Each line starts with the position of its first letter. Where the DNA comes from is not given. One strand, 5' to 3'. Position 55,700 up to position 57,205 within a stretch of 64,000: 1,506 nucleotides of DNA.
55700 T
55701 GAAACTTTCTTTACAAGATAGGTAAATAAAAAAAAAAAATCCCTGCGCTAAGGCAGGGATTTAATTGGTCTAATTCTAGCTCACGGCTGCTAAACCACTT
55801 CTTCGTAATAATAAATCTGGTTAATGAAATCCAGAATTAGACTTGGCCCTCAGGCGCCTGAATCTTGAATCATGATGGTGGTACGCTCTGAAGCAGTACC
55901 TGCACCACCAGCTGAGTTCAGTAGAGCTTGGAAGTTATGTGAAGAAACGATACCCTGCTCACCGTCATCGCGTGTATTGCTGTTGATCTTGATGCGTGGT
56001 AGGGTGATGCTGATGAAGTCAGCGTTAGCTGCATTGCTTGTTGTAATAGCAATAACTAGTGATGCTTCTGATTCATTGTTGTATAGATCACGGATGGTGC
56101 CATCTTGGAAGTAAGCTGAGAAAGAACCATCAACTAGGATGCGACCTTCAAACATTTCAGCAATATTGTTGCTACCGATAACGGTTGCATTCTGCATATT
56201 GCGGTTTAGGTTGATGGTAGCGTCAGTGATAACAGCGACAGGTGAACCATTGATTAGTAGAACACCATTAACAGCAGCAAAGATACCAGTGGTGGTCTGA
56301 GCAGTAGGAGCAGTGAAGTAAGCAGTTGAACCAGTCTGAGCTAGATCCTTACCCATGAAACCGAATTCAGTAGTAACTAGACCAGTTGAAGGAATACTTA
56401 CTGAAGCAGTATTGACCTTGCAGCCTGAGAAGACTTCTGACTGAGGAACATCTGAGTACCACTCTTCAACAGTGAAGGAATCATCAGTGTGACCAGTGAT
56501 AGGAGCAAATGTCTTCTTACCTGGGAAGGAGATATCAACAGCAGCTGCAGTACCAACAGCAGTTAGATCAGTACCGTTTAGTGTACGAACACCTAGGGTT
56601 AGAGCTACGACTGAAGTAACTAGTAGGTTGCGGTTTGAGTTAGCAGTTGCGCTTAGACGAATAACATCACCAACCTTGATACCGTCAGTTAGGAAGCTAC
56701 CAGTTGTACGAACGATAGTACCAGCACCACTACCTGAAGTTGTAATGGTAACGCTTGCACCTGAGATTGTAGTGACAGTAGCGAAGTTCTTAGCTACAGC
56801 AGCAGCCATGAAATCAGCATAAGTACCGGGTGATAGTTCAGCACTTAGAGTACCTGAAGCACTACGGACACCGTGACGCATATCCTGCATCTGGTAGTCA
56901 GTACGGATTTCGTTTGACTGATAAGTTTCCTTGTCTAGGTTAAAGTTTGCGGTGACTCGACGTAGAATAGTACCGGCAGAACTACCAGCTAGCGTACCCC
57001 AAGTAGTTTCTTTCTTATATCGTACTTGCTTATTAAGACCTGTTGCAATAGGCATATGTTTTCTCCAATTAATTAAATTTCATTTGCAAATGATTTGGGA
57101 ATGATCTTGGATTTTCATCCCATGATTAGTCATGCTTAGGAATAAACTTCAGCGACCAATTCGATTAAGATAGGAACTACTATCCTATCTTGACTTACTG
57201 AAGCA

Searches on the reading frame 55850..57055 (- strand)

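Call 80: search_protein_families(library=phrogs, proteins=[window:55850-57055:-], max_evalue=0.00001)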
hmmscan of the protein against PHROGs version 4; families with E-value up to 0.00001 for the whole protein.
window:55850-57055:- (401 aa): 1 family
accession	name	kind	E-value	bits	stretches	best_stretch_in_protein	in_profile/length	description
phrog_290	-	tail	2.3e-63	215.9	1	1-387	11-322/411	minor tail protein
